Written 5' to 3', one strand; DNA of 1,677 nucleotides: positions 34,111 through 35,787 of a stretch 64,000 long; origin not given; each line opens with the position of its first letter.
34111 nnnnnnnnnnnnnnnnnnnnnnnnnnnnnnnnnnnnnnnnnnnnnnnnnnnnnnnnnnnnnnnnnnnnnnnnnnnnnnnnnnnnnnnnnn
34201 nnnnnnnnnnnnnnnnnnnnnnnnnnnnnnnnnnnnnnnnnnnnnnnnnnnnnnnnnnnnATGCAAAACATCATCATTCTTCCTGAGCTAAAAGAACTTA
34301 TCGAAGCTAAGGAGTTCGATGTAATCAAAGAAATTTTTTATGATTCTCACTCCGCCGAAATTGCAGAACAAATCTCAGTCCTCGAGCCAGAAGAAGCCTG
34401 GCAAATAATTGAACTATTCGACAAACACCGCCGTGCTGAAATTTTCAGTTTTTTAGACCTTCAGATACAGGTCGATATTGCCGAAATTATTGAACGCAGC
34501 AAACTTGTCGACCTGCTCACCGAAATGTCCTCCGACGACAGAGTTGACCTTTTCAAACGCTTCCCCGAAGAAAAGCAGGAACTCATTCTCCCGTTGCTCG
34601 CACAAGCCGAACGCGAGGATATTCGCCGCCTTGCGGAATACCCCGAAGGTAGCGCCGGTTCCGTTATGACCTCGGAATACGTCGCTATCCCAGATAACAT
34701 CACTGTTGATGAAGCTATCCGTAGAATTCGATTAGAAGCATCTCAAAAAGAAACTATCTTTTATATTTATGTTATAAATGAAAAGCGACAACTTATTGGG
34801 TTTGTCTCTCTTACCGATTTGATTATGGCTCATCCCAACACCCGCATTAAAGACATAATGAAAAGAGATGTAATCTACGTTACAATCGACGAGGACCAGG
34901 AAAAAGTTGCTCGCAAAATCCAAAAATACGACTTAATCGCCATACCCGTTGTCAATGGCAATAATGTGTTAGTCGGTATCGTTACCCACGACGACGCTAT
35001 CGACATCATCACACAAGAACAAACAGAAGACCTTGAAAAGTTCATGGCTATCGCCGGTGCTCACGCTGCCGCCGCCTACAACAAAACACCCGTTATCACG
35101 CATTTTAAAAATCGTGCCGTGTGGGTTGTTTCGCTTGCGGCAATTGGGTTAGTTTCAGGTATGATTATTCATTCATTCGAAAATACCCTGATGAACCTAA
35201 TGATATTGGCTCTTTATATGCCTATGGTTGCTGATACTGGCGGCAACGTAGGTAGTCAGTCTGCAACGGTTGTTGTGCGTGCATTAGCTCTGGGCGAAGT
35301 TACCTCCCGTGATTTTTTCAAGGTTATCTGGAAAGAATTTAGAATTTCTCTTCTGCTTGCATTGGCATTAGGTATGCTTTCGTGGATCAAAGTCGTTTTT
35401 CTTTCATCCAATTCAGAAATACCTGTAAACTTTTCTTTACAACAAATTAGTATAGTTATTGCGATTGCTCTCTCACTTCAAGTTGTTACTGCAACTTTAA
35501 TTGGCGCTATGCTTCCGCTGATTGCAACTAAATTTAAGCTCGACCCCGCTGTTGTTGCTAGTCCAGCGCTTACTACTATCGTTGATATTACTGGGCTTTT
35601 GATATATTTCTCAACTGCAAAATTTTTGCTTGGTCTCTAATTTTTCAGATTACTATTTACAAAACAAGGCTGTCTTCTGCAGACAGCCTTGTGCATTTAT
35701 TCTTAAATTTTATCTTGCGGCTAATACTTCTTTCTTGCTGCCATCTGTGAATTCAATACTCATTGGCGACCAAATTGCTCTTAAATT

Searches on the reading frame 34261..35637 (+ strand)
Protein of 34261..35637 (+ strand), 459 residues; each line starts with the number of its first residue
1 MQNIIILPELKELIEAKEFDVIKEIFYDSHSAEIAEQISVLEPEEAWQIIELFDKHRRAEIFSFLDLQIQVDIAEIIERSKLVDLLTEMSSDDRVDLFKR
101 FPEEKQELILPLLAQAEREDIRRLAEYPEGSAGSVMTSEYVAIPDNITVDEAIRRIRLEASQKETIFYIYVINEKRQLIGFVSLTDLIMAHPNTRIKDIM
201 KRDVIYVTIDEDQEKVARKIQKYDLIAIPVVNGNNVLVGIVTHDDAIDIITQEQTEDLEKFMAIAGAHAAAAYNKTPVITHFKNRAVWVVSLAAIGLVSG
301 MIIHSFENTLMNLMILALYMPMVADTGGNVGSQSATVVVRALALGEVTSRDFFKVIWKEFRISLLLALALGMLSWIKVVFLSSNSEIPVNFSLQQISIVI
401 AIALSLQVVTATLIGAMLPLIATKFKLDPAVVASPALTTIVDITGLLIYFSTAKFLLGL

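Call 13: find_related_loci(query=window:34261-35637:+, collection=genome_contigs, flank=4000)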
Query window:34261-35637:+ (459 aa) in genome_contigs; peptide patterns used: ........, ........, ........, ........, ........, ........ (x = any residue, [..] = any of these).
201 stretches matched a pattern; 83 encode a relative of the query (tblastn E <= 1e-3); the best 80 are kept; 80 distinct loci.
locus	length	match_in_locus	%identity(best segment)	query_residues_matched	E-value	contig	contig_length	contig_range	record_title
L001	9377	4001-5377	96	1-459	0e+0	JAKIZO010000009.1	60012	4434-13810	MAG: Bacteroidetes bacterium isolate UR.bin29 NODE_9_length_60012_cov_3.073697, whole genome shotgun sequence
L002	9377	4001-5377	95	1-459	0e+0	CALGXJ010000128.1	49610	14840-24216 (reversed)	MAG: Candidatus Kapabacteria bacterium isolate R1_Bin_METABAT__289_1 genome assembly, contig: c_000003165519, whole geno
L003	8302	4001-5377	95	1-459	0e+0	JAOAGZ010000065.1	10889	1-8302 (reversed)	MAG: Ignavibacteria bacterium isolate SKW44 NODE_65_length_10889_cov_6.110525, whole genome shotgun sequence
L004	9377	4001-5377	92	1-459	0e+0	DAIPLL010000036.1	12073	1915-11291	MAG TPA_asm: Candidatus Kapaibacterium sp. isolate CTOTU27326 NODE_55_length_12073_cov_13.367532, whole genome shotgun s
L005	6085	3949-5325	61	1-459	0e+0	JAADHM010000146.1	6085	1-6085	MAG: FCB group bacterium isolate M_MetaBat.192 contig-127_24577, whole genome shotgun sequence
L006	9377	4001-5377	58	1-459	3e-176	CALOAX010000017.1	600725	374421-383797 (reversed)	MAG: Desulfolunaceae bacterium isolate LOGT_bin.0083 genome assembly, contig: contig_21320, whole genome shotgun sequenc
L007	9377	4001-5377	58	1-459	1e-175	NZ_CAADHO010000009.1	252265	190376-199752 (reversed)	Desulfoluna butyratoxydans isolate Desulfoluna butyratoxydans MSL71, whole genome shotgun sequence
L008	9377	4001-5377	58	1-459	3e-175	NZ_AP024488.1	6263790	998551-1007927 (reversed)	Desulfoluna limicola strain ASN36 chromosome, complete genome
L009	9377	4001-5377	55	1-459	1e-173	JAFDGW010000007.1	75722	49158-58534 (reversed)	MAG: Deltaproteobacteria bacterium isolate Meg22_1012_Bin_341 Meg22_1012_Bin_341_scaffold_389, whole genome shotgun sequ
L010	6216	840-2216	56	1-459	6e-173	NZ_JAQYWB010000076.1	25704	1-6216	MAG: Desulfoluna sp. isolate Pyr_d60_bin26 Pyr_d60_bin.26.orig_d60_contig-145_1281, whole genome shotgun sequence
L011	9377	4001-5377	56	1-459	1e-171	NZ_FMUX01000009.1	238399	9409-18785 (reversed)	Desulfoluna spongiiphila strain AA1, whole genome shotgun sequence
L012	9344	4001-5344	55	12-459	1e-164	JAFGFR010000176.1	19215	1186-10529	MAG: Victivallales bacterium isolate Zod_Metabat.1329 k87_8146367, whole genome shotgun sequence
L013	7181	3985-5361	51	1-459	6e-161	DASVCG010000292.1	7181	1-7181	MAG TPA_asm: Phycisphaeraceae bacterium isolate SMAG_U2000 k141_1261732, whole genome shotgun sequence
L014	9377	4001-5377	53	1-459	5e-159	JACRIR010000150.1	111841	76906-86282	MAG: Candidatus Poribacteria bacterium isolate NC_groundwater_1808_Pr3_B-0.1um_54_35 SR-2_scaffold_141_1790231, whole ge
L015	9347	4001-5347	53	10-459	1e-153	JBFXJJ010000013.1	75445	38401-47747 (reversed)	MAG: Alphaproteobacteria bacterium isolate CA_2019_TPIn_49 NODE_1150_length_75445_cov_8.175084_TPIn, whole genome shotgu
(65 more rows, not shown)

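Call 14: search_protein_families(library=pfam, proteins=[window:34261-35637:+])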
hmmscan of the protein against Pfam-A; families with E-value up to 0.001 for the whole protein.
window:34261-35637:+ (459 aa): 3 families
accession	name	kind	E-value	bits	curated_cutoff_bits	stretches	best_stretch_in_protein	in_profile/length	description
PF01769.21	MgtE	-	8.7e-38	129.8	27.6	1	320-451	1-124/125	Divalent cation transporter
PF03448.22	MgtE_N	-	8.6e-24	84.5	25.9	1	30-130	2-102/102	MgtE intracellular N domain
PF00571.33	CBS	-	1.1e-21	77.4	24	2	196-250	1-55/57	CBS domain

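Call 36: find_homologous_proteins(query=window:34261-35637:+, max_evalue=1e-100)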
Query window:34261-35637:+ (459 aa): 2419 proteins with E <= 1e-100 among 8000 candidates; the best 120 are listed.
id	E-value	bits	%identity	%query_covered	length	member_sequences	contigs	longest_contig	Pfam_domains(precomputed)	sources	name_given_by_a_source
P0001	1.2e-285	965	100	100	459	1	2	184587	PF01769.22,PF00571.34,PF03448.23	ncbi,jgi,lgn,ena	-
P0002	2.4e-275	931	96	100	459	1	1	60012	PF01769.22,PF00571.34,PF03448.23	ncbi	-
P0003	3.4e-275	930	95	100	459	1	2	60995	PF01769.22,PF00571.34,PF03448.23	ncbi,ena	-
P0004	1.2e-274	929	95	100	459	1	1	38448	PF01769.22,PF00571.34,PF03448.23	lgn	-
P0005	1.2e-274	929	95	100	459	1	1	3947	PF01769.22,PF00571.34,PF03448.23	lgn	-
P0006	1.2e-274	929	95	100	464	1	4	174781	PF01769.22,PF00571.34,PF03448.23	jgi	jgi:magnesium transporter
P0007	1.3e-274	929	95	100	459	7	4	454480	PF01769.22,PF00571.34,PF03448.23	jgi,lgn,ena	-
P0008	1.9e-274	928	95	100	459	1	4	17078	PF01769.22,PF00571.34,PF03448.23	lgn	-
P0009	3.3e-274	927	95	100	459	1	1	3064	PF01769.22,PF00571.34,PF03448.23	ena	-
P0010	5.6e-274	926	95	100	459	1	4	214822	PF01769.22,PF00571.34,PF03448.23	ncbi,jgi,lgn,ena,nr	ncbi:MAG TPA: magnesium transporter [Candidatus Kapabacteria bacterium]|nr:magnesium transporter [Ca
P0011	1.2e-273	925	95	100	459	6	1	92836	PF01769.22,PF00571.34,PF03448.23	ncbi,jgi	-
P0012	1.6e-273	925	95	100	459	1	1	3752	PF01769.22,PF00571.34,PF03448.23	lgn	-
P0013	3.6e-264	894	92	100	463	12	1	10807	PF01769.22,PF00571.34,PF03448.23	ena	-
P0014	1.2e-213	728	73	100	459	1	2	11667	PF01769.22,PF00571.34,PF03448.23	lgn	-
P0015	1.5e-213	727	74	100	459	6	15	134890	PF01769.22,PF00571.34,PF03448.23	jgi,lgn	jgi:magnesium transporter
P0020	2.0e-211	720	71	100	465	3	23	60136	PF01769.22,PF00571.34,PF03448.23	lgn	-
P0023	9.9e-211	718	72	100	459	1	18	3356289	PF01769.22,PF00571.34,PF03448.23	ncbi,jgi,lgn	-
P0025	9.5e-210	715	71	100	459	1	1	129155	PF01769.22,PF00571.34,PF03448.23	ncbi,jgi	jgi:magnesium transporter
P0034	9.5e-207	705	70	100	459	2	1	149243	PF01769.22,PF00571.34,PF03448.23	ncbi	-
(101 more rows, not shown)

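Call 37: find_encoding_contigs(protein=P0015, flank=2500, max_places=3)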
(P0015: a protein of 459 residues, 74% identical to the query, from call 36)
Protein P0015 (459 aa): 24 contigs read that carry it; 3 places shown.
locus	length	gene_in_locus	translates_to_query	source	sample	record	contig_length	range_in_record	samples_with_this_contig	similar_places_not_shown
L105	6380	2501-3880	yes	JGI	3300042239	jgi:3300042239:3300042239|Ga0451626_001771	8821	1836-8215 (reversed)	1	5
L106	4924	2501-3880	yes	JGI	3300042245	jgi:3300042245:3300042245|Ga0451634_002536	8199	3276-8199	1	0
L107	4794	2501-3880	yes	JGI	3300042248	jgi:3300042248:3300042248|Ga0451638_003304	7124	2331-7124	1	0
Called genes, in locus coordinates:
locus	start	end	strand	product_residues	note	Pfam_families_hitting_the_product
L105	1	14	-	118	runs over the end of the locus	PF07366:SnoaL, PF12680:SnoaL_2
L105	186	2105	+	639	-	PF00501:AMP-binding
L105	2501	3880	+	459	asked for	PF03448:MgtE_N, PF00571:CBS, PF01769:MgtE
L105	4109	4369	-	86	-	-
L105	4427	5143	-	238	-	PF00132:Hexapep (faint), PF14602:Hexapep_2 (weak)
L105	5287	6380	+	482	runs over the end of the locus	-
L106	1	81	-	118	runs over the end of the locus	PF07366:SnoaL, PF12680:SnoaL_2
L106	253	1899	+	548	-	PF00501:AMP-binding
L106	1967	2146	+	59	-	-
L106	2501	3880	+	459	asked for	PF03448:MgtE_N, PF00571:CBS, PF01769:MgtE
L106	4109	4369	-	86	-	-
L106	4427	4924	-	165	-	?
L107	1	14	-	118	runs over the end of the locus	PF07366:SnoaL, PF12680:SnoaL_2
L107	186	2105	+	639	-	PF00501:AMP-binding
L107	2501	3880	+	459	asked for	PF03448:MgtE_N, PF00571:CBS, PF01769:MgtE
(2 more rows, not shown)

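Call 38: find_encoding_contigs(protein=P0023, flank=2500, max_places=2)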
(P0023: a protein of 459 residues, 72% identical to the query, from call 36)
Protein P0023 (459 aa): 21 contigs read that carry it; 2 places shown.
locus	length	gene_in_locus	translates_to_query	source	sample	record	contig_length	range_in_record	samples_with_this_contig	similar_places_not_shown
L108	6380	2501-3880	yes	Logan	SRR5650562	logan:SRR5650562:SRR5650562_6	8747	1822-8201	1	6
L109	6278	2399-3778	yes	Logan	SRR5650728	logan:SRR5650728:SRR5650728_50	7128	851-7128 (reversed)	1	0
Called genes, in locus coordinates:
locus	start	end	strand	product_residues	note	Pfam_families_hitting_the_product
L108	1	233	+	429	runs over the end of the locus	PF13579:Glyco_trans_4_4 (weak), PF13439:Glyco_transf_4, PF00534:Glycos_transf_1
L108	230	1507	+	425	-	PF02844:GARS_N, PF01071:GARS_A, PF02655:ATP-grasp_3 (weak), PF02786:CPSase_L_D2 (weak), PF02843:GARS_C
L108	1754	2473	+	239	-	-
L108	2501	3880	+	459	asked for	PF03448:MgtE_N, PF00571:CBS, PF01769:MgtE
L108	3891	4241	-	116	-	PF11969:DcpS_C, PF01230:HIT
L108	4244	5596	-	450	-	PF00072:Response_reg, PF00158:Sigma54_activat, PF14532:Sigma54_activ_2, PF01078:Mg_chelatase (faint), PF07728:AAA_5 (weak), PF25601:AAA_lid_14, PF02954:HTH_8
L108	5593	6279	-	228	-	-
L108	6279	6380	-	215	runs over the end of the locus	?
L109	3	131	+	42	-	?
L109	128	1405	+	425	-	PF02844:GARS_N, PF01071:GARS_A, PF02655:ATP-grasp_3 (weak), PF02786:CPSase_L_D2 (weak), PF02843:GARS_C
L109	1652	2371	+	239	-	-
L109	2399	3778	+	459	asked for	PF03448:MgtE_N, PF00571:CBS, PF01769:MgtE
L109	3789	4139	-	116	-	PF11969:DcpS_C, PF01230:HIT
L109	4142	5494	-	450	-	PF00072:Response_reg, PF00158:Sigma54_activat, PF14532:Sigma54_activ_2, PF01078:Mg_chelatase (faint), PF07728:AAA_5 (weak), PF25601:AAA_lid_14, PF02954:HTH_8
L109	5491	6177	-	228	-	-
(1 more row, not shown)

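Call 39: find_encoding_contigs(protein=P0013, flank=2500, max_places=2)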
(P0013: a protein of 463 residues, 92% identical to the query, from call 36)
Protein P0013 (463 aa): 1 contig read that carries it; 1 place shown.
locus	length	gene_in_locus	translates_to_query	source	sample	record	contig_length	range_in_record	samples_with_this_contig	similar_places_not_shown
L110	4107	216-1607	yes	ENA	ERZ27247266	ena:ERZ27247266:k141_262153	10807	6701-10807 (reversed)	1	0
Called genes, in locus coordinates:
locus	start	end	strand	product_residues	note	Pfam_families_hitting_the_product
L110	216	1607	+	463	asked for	PF03448:MgtE_N, PF00571:CBS, PF01769:MgtE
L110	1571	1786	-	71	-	-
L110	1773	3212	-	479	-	PF02347:GDC-P, PF21478:GcvP2_C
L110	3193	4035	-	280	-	PF22935:RM44_endonuclase (weak), PF14622:Ribonucleas_3_3, PF00636:Ribonuclease_3, PF14709:DND1_DSRM (faint), PF00035:dsrm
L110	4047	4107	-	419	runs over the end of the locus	PF00109:ketoacyl-synt, PF02801:Ketoacyl-synt_C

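Call 43: find_encoding_contigs(protein=P0010, flank=1200, max_places=3)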
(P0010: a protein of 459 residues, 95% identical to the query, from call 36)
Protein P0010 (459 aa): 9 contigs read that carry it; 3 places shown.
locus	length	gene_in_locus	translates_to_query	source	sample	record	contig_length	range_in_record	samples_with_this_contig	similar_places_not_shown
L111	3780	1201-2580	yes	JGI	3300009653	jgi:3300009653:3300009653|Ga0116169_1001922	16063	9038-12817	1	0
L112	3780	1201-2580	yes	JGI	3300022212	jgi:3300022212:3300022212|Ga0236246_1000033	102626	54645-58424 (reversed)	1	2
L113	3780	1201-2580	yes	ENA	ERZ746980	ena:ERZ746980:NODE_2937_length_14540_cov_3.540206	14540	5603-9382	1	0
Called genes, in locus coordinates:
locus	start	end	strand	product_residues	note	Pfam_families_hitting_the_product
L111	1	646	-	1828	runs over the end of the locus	PF07705:CARDB (faint), PF18962:Por_Secre_tail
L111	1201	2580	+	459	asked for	PF03448:MgtE_N, PF00571:CBS, PF01769:MgtE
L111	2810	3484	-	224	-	-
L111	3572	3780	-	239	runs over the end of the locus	PF00156:Pribosyltran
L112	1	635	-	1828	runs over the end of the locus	PF07705:CARDB (faint), PF18962:Por_Secre_tail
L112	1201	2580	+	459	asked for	PF03448:MgtE_N, PF00571:CBS, PF01769:MgtE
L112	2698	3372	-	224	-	-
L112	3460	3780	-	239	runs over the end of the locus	PF00156:Pribosyltran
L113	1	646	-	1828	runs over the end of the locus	PF07705:CARDB (faint), PF18962:Por_Secre_tail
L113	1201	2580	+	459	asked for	PF03448:MgtE_N, PF00571:CBS, PF01769:MgtE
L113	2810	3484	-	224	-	-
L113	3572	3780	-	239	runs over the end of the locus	PF00156:Pribosyltran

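Call 44: find_encoding_contigs(protein=P0006, flank=1200, max_places=3)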
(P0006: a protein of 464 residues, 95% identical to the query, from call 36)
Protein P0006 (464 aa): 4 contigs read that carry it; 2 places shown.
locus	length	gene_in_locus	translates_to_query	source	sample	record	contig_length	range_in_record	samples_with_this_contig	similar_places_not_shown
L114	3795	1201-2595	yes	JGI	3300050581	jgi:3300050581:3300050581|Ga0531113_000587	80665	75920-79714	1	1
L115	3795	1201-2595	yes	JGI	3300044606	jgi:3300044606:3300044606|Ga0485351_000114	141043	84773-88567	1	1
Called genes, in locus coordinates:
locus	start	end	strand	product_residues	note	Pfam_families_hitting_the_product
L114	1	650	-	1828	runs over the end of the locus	PF07705:CARDB (faint), PF18962:Por_Secre_tail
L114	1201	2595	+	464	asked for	PF03448:MgtE_N, PF00571:CBS, PF01769:MgtE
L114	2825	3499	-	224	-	-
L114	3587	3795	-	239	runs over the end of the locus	PF00156:Pribosyltran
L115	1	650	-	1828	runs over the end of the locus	PF07705:CARDB (faint), PF18962:Por_Secre_tail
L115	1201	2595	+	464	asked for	PF03448:MgtE_N, PF00571:CBS, PF01769:MgtE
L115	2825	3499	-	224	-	-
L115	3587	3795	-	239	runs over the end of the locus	PF00156:Pribosyltran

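Call 45: find_encoding_contigs(protein=P0004, flank=1200, max_places=3)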
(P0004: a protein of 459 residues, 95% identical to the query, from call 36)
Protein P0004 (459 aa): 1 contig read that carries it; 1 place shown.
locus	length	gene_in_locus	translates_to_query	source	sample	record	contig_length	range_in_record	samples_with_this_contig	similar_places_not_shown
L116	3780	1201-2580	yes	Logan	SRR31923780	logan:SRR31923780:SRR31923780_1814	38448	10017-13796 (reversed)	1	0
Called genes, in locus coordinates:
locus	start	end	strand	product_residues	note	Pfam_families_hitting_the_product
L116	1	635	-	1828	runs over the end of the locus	PF07705:CARDB (faint), PF18962:Por_Secre_tail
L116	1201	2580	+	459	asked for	PF03448:MgtE_N, PF00571:CBS, PF01769:MgtE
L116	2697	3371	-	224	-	-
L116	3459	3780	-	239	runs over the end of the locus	PF00156:Pribosyltran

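Call 65: find_encoding_contigs(protein=P0001, flank=700, max_places=4)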
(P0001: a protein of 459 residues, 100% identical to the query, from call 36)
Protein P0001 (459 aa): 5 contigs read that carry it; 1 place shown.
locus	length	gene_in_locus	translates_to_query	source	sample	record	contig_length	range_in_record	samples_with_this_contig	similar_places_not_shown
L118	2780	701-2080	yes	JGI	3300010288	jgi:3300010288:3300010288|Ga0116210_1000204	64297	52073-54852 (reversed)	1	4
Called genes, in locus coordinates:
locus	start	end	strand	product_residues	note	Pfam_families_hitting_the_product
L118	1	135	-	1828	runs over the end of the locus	PF18962:Por_Secre_tail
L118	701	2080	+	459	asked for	PF03448:MgtE_N, PF00571:CBS, PF01769:MgtE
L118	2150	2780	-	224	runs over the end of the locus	-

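Call 68: find_encoding_contigs(protein=P0025, flank=3000, max_places=2)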
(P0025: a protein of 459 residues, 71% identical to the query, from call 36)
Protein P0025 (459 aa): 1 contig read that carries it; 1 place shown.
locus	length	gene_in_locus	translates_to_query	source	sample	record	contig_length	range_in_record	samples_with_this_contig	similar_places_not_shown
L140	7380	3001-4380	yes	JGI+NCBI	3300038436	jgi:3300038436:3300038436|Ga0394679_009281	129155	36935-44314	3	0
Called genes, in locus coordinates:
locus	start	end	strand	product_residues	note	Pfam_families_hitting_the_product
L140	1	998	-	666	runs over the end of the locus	PF03030:H_PPase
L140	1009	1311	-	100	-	-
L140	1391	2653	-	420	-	PF07690:MFS_1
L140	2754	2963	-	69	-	-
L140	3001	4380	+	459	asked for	PF03448:MgtE_N, PF00571:CBS, PF01769:MgtE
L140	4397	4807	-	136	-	-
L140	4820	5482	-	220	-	PF19538:DUF6062 (weak)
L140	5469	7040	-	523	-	PF00488:MutS_V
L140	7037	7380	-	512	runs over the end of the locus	PF00488:MutS_V, PF13401:AAA_22 (faint)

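Call 69: find_encoding_contigs(protein=P0020, flank=3000, max_places=2)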
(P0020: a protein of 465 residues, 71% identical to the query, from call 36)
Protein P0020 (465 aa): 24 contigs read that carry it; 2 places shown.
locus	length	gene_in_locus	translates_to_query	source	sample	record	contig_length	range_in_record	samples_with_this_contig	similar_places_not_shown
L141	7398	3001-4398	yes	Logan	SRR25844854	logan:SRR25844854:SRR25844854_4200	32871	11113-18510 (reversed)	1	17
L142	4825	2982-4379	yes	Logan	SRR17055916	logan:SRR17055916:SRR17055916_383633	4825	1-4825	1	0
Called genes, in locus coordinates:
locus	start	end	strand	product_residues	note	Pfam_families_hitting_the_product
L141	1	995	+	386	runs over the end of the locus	PF00144:Beta-lactamase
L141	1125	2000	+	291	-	PF01145:Band_7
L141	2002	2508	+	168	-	-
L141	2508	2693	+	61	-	-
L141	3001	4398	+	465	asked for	PF03448:MgtE_N, PF00571:CBS, PF01769:MgtE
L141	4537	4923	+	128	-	PF02537:CRCB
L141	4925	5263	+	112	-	PF02641:DUF190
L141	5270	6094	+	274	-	-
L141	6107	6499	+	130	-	PF00903:Glyoxalase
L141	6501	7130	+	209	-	-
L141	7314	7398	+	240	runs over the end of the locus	-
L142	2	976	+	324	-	?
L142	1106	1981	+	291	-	PF01145:Band_7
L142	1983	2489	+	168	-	-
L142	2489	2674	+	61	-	-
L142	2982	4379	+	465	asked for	PF03448:MgtE_N, PF00571:CBS, PF01769:MgtE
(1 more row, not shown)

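Call 70: find_encoding_contigs(protein=P0034, flank=3000, max_places=2)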
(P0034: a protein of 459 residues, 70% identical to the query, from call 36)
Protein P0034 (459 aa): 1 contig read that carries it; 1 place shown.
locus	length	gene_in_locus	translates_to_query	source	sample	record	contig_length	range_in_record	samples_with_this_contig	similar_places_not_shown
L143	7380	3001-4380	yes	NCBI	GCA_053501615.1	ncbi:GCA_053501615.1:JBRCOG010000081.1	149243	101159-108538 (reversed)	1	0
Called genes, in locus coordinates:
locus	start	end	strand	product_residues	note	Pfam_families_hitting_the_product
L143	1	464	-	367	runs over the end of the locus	PF00142:Fer4_NifH (weak), PF01656:CbiA, PF02374:ArsA_ATPase (weak), PF09140:MipZ, PF10609:ParA, PF13614:AAA_31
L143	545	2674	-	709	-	PF13089:PP_kinase_N, PF02503:PP_kinase, PF17941:PP_kinase_C_1, PF13091:PLDc_2 (weak), PF13090:PP_kinase_C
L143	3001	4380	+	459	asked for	PF03448:MgtE_N, PF00571:CBS, PF01769:MgtE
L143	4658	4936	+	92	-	PF02635:DsrE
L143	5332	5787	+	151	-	PF13474:SnoaL_3 (weak), PF14534:DUF4440 (weak), PF07366:SnoaL, PF12680:SnoaL_2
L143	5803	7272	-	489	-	PF02386:TrkH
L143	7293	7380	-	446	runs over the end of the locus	PF02254:TrkA_N, PF03807:F420_oxidored (faint), PF13241:NAD_binding_7 (faint), PF02080:TrkA_C, PF02254:TrkA_N, PF02080:TrkA_C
